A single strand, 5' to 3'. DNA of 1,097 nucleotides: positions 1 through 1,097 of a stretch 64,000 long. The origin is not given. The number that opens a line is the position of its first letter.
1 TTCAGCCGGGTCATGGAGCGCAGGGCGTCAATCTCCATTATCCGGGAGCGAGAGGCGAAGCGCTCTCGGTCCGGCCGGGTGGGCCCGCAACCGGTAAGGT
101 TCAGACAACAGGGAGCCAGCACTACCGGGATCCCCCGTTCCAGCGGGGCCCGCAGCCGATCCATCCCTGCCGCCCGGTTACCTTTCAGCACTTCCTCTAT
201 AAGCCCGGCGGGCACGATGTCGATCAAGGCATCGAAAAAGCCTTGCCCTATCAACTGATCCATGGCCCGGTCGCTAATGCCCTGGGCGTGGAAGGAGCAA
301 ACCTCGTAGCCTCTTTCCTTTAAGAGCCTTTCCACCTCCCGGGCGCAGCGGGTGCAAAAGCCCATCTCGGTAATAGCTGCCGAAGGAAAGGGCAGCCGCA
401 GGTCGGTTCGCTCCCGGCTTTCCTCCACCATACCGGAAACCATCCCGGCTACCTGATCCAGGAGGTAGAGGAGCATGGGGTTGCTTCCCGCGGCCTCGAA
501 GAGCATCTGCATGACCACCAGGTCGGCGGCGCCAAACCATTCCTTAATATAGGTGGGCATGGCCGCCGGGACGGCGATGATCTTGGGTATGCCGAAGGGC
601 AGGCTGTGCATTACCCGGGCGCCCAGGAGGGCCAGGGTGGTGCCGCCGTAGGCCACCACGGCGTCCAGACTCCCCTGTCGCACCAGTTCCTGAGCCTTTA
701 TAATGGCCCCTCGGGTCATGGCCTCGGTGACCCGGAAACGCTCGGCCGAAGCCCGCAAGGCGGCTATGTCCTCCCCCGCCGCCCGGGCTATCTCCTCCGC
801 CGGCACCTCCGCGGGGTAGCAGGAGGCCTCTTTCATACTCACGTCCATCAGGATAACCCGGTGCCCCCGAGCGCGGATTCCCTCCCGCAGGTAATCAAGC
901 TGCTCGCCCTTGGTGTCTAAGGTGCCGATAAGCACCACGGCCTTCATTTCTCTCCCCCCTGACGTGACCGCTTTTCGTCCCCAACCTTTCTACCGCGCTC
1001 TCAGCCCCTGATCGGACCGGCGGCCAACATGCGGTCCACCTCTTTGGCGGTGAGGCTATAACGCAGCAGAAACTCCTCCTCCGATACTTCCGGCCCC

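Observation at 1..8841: Split PEP-synthase-type phosphotransferase embedded in a three-part biotin carboxylase operon: candidate undescribed ATP-dependent carboxylation pathway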

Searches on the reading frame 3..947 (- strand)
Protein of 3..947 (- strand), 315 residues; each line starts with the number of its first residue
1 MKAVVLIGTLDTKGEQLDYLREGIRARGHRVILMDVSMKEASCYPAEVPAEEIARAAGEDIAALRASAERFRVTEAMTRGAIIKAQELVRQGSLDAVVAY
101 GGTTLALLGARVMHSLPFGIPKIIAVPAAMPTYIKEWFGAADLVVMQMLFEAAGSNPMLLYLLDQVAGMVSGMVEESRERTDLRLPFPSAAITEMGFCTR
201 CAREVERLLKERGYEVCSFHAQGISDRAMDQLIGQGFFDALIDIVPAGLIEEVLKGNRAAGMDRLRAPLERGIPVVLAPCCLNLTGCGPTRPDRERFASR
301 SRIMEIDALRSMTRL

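Call 6: search_protein_families(library=pfam, proteins=[window:3-947:-], max_evalue=0.01)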
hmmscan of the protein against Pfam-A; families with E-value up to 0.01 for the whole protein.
window:3-947:- (315 aa): 3 families
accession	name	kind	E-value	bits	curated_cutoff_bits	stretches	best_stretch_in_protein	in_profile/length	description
PF06792.17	UPF0261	-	7.7e-38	130.7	27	1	2-177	1-174/176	Uncharacterised protein family (UPF0261) N-terminal domain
PF23189.1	UPF0261_C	-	1.2e-30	106.9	27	1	189-307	3-120/218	Uncharacterised protein family (UPF0261) C-terminal domain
PF03698.18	UPF0180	-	0.0039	17.8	25.4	0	204-221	11-28/77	Uncharacterised protein family (UPF0180)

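Call 7: search_protein_families(library=ncbifam, proteins=[window:3-947:-], max_evalue=0.001)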
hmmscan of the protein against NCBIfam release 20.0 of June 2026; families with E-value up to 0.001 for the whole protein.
window:3-947:- (315 aa): 4 families
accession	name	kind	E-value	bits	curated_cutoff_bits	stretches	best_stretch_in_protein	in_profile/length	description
NF002674.0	PRK02399.1-2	subfamily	5.1e-68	229.7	335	1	1-301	2-299/410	hypothetical protein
NF002676.0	PRK02399.1-4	equivalog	9.3e-64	215.8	556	1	2-301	5-302/415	hypothetical protein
NF002673.0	PRK02399.1-1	equivalog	7.5e-39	133.9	520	1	2-300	3-294/404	hypothetical protein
NF002675.0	PRK02399.1-3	equivalog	2.9e-32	111.9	648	1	1-300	1-291/398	hypothetical protein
